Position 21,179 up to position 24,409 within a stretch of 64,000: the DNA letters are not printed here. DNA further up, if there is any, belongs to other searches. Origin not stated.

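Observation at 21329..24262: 977-aa single polypeptide combining an archaeo-eukaryotic primase domain, an SF2 DExH helicase and an HKD/PLD nuclease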

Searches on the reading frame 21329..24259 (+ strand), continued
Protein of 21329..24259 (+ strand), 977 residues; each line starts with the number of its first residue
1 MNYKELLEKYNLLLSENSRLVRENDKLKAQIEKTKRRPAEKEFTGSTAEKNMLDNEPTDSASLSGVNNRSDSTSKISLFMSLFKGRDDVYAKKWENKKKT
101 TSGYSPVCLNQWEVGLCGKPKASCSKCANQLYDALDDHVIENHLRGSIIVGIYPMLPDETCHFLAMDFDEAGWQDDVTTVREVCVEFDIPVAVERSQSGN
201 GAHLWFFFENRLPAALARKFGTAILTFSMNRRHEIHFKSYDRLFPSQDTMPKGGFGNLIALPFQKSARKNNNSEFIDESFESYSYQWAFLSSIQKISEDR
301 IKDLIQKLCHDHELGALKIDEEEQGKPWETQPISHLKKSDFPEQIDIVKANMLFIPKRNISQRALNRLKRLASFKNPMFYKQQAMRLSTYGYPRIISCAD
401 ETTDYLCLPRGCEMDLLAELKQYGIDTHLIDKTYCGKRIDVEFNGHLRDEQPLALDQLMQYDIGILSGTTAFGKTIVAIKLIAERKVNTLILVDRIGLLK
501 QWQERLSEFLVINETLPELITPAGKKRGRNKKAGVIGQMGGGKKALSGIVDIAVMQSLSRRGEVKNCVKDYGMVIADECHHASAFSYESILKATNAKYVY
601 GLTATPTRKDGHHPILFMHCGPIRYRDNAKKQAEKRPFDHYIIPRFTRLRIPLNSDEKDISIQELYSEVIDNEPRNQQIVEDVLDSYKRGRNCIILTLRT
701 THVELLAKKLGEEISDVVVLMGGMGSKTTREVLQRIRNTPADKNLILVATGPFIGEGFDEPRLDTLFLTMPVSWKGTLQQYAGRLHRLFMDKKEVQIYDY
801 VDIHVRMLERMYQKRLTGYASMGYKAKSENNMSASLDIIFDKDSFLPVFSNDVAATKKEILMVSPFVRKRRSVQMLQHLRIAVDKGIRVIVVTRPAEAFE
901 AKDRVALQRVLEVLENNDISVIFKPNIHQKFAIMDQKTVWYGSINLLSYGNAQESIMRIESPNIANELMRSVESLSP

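Call 79: search_protein_families(library=pfam, alignment_id=A2, max_evalue=0.0001)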
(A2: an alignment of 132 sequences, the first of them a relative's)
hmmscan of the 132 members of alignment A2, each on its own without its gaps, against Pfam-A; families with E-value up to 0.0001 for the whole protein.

A. member 1, L001:7744-8169:+ (142 aa): 0 families

B. families by the number of members that match (of 132 scanned): 122 families (the first 25 are shown)
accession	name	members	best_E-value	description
PF13635.12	DUF4143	12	1.6e-51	Domain of unknown function (DUF4143)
PF13173.12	AAA_14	9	2.4e-27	AAA domain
PF08843.17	AbiEii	6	2.9e-46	Nucleotidyl transferase AbiEii toxin, Type IV TA system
PF13338.12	AbiEi_4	6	1.6e-13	Transcriptional regulator, AbiEi antitoxin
PF02661.23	Fic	4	1.7e-18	Fic/DOC family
PF01381.28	HTH_3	4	1.2e-08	Helix-turn-helix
PF13401.12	AAA_22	4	2e-07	AAA domain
PF00285.26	Citrate_synt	3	4.8e-128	Citrate synthase, C-terminal domain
PF03116.20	NQR2_RnfD_RnfE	3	2e-86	NQR2, RnfD, RnfE family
PF00072.30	Response_reg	3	1.5e-32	Response regulator receiver domain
PF00534.26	Glycos_transf_1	3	3.9e-32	Glycosyl transferases group 1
PF13692.12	Glyco_trans_1_4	3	6.6e-32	Glycosyl transferases group 1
PF01850.27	PIN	3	3.2e-20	PIN domain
PF02586.19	SRAP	2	5.8e-71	SOS response associated peptidase (SRAP)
PF13546.12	DDE_5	2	9.5e-54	DDE superfamily endonuclease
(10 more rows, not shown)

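Call 80: find_encoding_contigs(protein=P0001, flank=10000, max_places=4)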
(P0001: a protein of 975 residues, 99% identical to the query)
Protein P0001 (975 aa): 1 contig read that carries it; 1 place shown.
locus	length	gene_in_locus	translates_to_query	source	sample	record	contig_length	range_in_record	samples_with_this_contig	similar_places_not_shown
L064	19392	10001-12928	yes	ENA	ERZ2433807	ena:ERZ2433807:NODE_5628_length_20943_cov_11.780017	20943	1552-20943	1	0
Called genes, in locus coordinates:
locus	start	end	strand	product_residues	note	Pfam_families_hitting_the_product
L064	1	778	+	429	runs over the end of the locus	PF25881:HH_YBHG, PF25954:Beta-barrel_RND_2, PF25967:RND-MFP_C, PF25975:CzcB_C (weak), PF25989:YknX_C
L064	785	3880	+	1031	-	PF00873:ACR_tran, PF02355:SecD_SecF_C (faint)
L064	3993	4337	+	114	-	PF02694:UPF0060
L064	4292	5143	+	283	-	PF01790:LGT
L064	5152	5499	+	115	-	-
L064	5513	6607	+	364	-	PF01758:SBF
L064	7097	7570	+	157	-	PF00581:Rhodanese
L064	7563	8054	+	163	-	PF07291:MauE, PF07681:DoxX (weak)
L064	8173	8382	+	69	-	-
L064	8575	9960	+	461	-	PF00989:PAS, PF08448:PAS_4, PF13426:PAS_9, PF00158:Sigma54_activat, PF14532:Sigma54_activ_2, PF07728:AAA_5, PF25601:AAA_lid_14, PF02954:HTH_8, +1 more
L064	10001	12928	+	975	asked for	PF22548:AEP-TOTE, PF00270:DEAD (faint), PF04851:ResIII, PF00271:Helicase_C (weak), PF13091:PLDc_2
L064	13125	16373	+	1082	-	PF13091:PLDc_2 (weak), PF04851:ResIII (faint), PF00270:DEAD (weak), PF00176:SNF2-rel_dom, PF00271:Helicase_C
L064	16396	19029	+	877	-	PF02384:N6_Mtase (faint), PF20473:MmeI_Mtase, PF07669:Eco57I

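Call 89: get_annotated_region(hit=H3, flank=5000)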
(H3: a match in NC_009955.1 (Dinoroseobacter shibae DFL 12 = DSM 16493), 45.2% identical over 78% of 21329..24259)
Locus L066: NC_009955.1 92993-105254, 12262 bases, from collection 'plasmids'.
description: Dinoroseobacter shibae DFL 12 = DSM 16493 plasmid pDSHI01, complete sequence
organism: Dinoroseobacter shibae DFL 12 = DSM 16493 (NCBI taxid 398580)
taxonomy: Bacteria; Pseudomonadota; Alphaproteobacteria; Rhodobacterales; Roseobacteraceae; Dinoroseobacter; Dinoroseobacter shibae; Dinoroseobacter shibae DFL 12 = DSM 16493
host: -; source: -; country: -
typing (MOB-suite, as given by PLSDB): conjugative; replicon rep_cluster_160; relaxase MOBP,MOBP; mating-pair formation MPF_T
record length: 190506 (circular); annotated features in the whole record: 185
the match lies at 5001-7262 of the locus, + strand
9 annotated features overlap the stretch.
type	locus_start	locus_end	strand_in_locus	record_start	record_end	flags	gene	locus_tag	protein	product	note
CDS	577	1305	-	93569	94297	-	-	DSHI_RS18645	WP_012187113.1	DUF736 family protein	-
CDS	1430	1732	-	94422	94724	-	-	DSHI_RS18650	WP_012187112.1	hypothetical protein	-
CDS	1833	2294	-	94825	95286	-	-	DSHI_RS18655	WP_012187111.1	hypothetical protein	-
CDS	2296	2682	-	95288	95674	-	-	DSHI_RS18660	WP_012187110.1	DUF6878 family protein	-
CDS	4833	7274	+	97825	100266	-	-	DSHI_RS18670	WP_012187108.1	DEAD/DEAH box helicase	-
CDS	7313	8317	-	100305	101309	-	-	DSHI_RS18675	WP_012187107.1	tyrosine-type recombinase/integrase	GO:0015074 - DNA integration [Evidence IEA]; GO:0006310 - DNA recombination [Evidence IEA]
CDS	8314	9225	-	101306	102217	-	-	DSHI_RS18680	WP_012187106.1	tyrosine-type recombinase/integrase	GO:0015074 - DNA integration [Evidence IEA]; GO:0006310 - DNA recombination [Evidence IEA]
CDS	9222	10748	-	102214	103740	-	-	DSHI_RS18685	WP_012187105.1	tyrosine-type recombinase/integrase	GO:0015074 - DNA integration [Evidence IEA]; GO:0006310 - DNA recombination [Evidence IEA]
CDS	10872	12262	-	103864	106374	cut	-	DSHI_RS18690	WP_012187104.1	strawberry notch family protein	-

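Call 90: get_annotated_region(hit=H57, flank=5000)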
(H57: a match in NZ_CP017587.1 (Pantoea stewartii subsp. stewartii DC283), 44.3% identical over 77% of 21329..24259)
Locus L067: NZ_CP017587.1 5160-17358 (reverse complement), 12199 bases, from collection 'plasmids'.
description: Pantoea stewartii subsp. stewartii DC283 plasmid pDSJ06, complete sequence
organism: Pantoea stewartii subsp. stewartii DC283 (NCBI taxid 660596)
taxonomy: Bacteria; Pseudomonadota; Gammaproteobacteria; Enterobacterales; Erwiniaceae; Pantoea; Pantoea stewartii; Pantoea stewartii subsp. stewartii DC283
host: -; source: Zea mays,Strain was received from Susanne von Bodman laboratory in University of Connecticut; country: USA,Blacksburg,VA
typing (MOB-suite, as given by PLSDB): non-mobilizable; replicon IncN,rep_cluster_2203
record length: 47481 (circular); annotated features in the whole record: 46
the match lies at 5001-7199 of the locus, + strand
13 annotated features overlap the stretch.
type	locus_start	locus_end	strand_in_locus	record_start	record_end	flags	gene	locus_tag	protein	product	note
CDS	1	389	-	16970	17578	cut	-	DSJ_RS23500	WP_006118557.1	DUF2913 family protein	-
CDS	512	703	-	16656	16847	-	-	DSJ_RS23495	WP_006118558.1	hypothetical protein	-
CDS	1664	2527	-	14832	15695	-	repA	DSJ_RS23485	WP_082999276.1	incFII family plasmid replication initiator RepA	GO:0006276 - plasmid maintenance [Evidence IEA]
CDS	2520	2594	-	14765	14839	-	tap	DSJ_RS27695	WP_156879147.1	RepA leader peptide Tap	GO:0006276 - plasmid maintenance [Evidence IEA]; GO:0031556 - transcriptional attenuation by ribosome [Evidence IEA]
CDS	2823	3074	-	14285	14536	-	-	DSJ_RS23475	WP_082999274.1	replication regulatory protein RepA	-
CDS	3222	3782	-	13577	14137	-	-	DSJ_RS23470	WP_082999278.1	phospholipase D family protein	-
CDS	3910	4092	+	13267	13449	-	-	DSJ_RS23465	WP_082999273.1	hypothetical protein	-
CDS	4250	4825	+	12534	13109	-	-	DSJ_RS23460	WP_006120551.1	recombinase family protein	GO:0006310 - DNA recombination [Evidence IEA]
CDS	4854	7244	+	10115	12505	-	-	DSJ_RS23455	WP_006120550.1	DEAD/DEAH box helicase family protein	-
CDS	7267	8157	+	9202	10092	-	-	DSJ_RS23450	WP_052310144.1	DUF4158 domain-containing protein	-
CDS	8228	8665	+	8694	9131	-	-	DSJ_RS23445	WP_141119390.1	hypothetical protein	-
CDS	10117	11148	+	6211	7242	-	-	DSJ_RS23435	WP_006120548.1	translocated effector protein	-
CDS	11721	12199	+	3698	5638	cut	-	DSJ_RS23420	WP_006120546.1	pentapeptide repeat-containing protein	-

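Call 91: get_annotated_region(hit=H14, flank=5000)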
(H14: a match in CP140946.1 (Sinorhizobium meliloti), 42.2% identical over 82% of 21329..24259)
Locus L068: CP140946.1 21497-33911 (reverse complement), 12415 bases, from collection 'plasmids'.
description: Sinorhizobium meliloti strain ml66 plasmid pMl1, complete sequence
organism: Sinorhizobium meliloti (NCBI taxid 382)
taxonomy: Bacteria; Pseudomonadota; Alphaproteobacteria; Hyphomicrobiales; Rhizobiaceae; Sinorhizobium; Sinorhizobium meliloti
host: -; source: Medicago lupulina,whole organism; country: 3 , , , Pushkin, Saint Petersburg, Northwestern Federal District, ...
typing (MOB-suite, as given by PLSDB): conjugative; replicon rep_cluster_471; relaxase MOBQ; mating-pair formation MPF_T
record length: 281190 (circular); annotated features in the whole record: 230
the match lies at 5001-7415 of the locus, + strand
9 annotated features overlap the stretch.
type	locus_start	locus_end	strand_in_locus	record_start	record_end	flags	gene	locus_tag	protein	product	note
CDS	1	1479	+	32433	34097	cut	-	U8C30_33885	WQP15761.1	type IV secretory system conjugative DNA transfer family protein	-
CDS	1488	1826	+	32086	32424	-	-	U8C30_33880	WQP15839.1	hypothetical protein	-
CDS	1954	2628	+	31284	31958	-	-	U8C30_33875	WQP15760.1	SDR family NAD(P)-dependent oxidoreductase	-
CDS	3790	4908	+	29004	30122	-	-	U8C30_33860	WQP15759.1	TniQ family protein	-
CDS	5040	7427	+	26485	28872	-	-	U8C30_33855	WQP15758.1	DEAD/DEAH box helicase family protein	-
CDS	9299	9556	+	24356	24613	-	-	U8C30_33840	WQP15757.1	type II toxin-antitoxin system VapB family antitoxin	-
CDS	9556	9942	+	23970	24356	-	-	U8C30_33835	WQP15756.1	type II toxin-antitoxin system VapC family toxin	-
CDS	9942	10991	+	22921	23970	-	-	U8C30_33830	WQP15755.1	site-specific integrase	-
CDS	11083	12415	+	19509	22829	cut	-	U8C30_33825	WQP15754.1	DEAD/DEAH box helicase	-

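Call 95: search_protein_families(library=padloc, proteins=[L064:13125-16370:+, L064:16396-19026:+, L025:18355-19584:+], max_evalue=0.0001)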
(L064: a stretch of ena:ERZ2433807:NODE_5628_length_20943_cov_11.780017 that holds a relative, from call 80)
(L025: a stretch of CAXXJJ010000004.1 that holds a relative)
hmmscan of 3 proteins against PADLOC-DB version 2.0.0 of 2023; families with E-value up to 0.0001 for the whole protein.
L064:13125-16370:+ (1082 aa): 37 families (the best 25 are shown)
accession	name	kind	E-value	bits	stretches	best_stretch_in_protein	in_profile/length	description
PDLC01075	C3a139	-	1.6e-54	183.6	1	19-818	12-761/948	HKD+Snf2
PDLC02621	DrmD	-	8e-41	138.2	2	522-826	370-670/1040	DrmD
PDLC02619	DrmD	-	1.4e-35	120.7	2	605-830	338-577/872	DrmD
PDLC02623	DrmD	-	3.3e-34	115.8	2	655-832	511-669/1040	DrmD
PDLC02193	PLD_Helicase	-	7.3e-31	105.1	2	634-824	648-835/905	-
PDLC02840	DpdE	-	1.2e-25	88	2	626-804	512-673/1091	DpdE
PDLC00659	HmaA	-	2.6e-24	83.1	1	549-788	370-614/1176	SNF2 helicase / DEAD-box helicase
PDLC02632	DrmD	-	2.3e-21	74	1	532-803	380-643/662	DrmD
PDLC02572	DrmA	-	1e-20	71.4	1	546-807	391-645/1043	DrmA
PDLC02633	DrmD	-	8.2e-19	65.1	1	546-805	396-649/839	DrmD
PDLC02500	BrxHI|BrxHII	-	1.2e-18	65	1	656-796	461-584/933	BrxHI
PDLC02504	BrxHI|BrxHII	-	2.2e-18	63.6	1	546-802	367-600/971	BrxHII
PDLC02843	DpdE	-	3.3e-18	63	2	291-413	179-315/1091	DpdE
PDLC02624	DrmD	-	1.7e-14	51.3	1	548-795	237-476/652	DrmD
PDLC02620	DrmD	-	2.4e-14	50.3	1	546-835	361-625/1060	DrmD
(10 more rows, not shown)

L064:16396-19026:+ (877 aa): 56 families (the best 25 are shown)
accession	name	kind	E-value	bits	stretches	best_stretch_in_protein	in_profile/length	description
PDLC03596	REase_MTase_IIG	-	6.7e-225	747.6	1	1-822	1-818/1148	Type IIG restriction enzyme-methyltransferase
PDLC03601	REase_MTase_IIG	-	5.2e-72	241.1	3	705-822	665-779/1110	Type IIG restriction enzyme-methyltransferase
PDLC03612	REase_MTase_IIG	-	1.7e-51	173.6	3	670-822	764-913/1247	Type IIG restriction enzyme-methyltransferase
PDLC03604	REase_MTase_IIG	-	9.9e-41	137.7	1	514-824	382-648/1011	Type IIG restriction enzyme-methyltransferase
PDLC03629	REase_MTase_IIG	-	1.9e-30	103.5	2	697-821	555-686/1182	Type IIG restriction enzyme-methyltransferase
PDLC02643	DrmMI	-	3.9e-30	102.5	2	518-642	598-719/1347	DrmMI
PDLC03609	REase_MTase_IIG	-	1.4e-29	100.6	2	684-825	530-665/1066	Type IIG restriction enzyme-methyltransferase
PDLC03628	REase_MTase_IIG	-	1.3e-24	84.4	3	187-430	152-363/1100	Type IIG restriction enzyme-methyltransferase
PDLC03313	MTase_II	-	2e-22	77.4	1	656-812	96-241/563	Type II methyltransferase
PDLC03335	MTase_II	-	1.3e-21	74.9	1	704-826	186-307/607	Type II methyltransferase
PDLC02638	DrmMI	-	5.3e-18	62.6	2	517-654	595-730/935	DrmMI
PDLC03245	MTase_II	-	2.8e-16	57.2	1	703-822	146-266/577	Type II methyltransferase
PDLC03267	MTase_II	-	4.5e-16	56.8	1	654-825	49-219/539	Type II methyltransferase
PDLC03250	MTase_II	-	5.3e-16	56.5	1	713-825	340-451/775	Type II methyltransferase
PDLC02521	PglX|PglXI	-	3.6e-15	53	1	584-817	344-583/1174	PglX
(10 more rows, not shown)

L025:18355-19584:+ (410 aa): 7 families
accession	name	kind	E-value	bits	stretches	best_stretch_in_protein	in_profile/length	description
PDLC04790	PDC-S01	-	2.3e-143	475.9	1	1-410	8-419/422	-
PDLC04789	PDC-S01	-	2.4e-47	159.8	1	6-361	3-344/375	-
PDLC04791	PDC-S01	-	3.7e-30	102.9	1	5-382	2-373/395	-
PDLC04787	PDC-S01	-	2.1e-29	100.6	1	11-351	18-351/412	-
PDLC04786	PDC-S01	-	6.3e-19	66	1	20-367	20-396/439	-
PDLC04788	PDC-S01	-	2.3e-16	57.8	1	19-360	18-385/448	-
PDLC04792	PDC-S01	-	2.4e-16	57.4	1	19-363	18-390/452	-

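Call 97: find_related_loci(query=window:21329-24259:+, collection=viral_contigs, flank=6000)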
Query window:21329-24259:+ (977 aa) in viral_contigs; peptide patterns used: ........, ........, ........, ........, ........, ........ (x = any residue, [..] = any of these).
12 stretches matched a pattern, but none encodes a relative of the query by tblastn (E <= 1e-3).
